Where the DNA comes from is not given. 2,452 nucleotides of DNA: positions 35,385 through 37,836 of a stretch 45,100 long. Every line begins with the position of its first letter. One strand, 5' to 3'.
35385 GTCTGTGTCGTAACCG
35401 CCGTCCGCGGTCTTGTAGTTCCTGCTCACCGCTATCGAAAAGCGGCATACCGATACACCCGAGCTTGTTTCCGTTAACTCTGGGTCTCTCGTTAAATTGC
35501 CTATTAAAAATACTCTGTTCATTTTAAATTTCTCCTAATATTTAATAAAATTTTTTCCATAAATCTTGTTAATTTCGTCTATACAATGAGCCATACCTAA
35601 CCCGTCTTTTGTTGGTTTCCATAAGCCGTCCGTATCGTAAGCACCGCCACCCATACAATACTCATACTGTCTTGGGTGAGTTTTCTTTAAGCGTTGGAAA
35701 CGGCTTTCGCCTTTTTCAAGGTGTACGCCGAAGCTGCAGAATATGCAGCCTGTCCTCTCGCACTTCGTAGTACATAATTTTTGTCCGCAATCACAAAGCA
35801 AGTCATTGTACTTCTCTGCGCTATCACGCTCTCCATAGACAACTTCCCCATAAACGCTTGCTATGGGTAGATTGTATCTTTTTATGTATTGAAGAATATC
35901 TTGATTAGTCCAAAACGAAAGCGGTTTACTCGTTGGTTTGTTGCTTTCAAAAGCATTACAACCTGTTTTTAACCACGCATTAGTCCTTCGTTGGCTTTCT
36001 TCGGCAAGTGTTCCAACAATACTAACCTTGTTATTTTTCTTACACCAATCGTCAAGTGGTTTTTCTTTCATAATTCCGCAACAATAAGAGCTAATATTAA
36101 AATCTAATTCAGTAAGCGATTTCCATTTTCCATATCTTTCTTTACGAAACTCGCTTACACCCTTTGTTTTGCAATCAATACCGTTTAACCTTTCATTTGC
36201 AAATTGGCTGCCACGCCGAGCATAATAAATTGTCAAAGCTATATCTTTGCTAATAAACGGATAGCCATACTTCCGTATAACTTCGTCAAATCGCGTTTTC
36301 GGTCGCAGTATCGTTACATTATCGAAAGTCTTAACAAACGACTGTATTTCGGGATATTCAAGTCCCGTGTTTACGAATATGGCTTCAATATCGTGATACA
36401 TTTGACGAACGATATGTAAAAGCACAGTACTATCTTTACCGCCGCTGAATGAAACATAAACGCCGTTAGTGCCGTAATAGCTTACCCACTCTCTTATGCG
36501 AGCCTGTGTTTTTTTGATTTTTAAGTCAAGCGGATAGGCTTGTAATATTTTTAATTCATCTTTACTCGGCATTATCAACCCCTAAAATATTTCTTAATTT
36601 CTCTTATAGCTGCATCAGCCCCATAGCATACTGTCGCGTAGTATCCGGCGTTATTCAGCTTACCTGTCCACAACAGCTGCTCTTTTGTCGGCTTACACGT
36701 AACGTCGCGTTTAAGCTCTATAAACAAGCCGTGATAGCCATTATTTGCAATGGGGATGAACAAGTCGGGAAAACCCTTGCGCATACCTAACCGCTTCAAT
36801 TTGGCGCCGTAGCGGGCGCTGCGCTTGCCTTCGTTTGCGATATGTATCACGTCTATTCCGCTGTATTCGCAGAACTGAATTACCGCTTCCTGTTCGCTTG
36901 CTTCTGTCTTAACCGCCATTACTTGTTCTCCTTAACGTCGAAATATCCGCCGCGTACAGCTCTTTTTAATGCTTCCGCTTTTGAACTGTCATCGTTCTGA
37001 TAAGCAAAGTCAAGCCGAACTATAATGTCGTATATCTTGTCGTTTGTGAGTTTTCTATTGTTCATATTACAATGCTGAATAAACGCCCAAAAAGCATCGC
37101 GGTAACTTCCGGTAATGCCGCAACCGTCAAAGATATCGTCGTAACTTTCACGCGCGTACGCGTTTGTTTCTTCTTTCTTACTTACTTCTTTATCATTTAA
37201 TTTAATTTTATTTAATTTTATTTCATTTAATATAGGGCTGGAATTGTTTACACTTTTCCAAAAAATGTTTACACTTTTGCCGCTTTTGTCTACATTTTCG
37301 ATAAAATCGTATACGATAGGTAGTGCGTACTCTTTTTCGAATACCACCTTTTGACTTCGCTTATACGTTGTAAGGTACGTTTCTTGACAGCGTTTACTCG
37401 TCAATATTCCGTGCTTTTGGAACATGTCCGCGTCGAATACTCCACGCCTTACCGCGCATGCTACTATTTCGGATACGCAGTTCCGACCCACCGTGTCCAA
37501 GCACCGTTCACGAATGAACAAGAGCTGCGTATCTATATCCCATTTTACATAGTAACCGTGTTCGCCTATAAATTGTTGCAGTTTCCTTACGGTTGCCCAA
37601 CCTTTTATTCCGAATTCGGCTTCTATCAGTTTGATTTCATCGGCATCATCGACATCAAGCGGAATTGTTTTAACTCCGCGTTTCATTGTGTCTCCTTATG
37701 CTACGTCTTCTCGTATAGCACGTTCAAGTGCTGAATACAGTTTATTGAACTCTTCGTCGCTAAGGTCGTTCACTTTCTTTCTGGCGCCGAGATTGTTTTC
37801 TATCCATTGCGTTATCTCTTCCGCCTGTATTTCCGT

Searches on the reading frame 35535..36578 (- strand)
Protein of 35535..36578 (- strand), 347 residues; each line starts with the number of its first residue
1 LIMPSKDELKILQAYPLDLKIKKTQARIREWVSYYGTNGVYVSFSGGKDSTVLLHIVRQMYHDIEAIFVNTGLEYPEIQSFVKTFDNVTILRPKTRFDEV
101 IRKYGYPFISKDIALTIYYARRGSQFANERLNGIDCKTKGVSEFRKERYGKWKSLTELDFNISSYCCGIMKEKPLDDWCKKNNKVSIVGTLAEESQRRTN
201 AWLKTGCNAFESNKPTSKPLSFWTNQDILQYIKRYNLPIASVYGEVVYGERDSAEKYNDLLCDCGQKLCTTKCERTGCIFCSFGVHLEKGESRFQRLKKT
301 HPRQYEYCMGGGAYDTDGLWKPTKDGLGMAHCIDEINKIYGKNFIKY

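Call 97: search_protein_families(library=pfam, proteins=[window:35535-36578:-], max_evalue=0.001)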
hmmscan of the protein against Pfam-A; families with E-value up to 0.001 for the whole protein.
window:35535-36578:- (347 aa): 1 family
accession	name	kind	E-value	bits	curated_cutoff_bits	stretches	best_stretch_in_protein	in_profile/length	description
PF01507.26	PAPS_reduct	-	3.2e-20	73.3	22.5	2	41-87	3-49/175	Phosphoadenosine phosphosulfate reductase domain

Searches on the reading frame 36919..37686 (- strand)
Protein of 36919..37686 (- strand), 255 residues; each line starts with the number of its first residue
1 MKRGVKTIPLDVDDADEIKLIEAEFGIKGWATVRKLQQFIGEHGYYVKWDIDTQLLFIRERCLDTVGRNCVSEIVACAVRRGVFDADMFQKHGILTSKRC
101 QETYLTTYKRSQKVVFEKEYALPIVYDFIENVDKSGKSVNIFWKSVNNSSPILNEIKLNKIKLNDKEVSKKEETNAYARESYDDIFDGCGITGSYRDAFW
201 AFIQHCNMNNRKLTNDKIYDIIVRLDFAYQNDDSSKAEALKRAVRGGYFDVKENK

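Call 97: search_protein_families(library=pfam, proteins=[window:36919-37686:-], max_evalue=0.001)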
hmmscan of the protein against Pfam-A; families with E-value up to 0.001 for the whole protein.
window:36919-37686:- (255 aa): 1 family
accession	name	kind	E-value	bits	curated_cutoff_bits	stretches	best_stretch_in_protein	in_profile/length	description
PF14297.12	Lin1244_N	-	1.4e-18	67.9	25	1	9-98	3-93/95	Lin1244/Lin1753-like, N-terminal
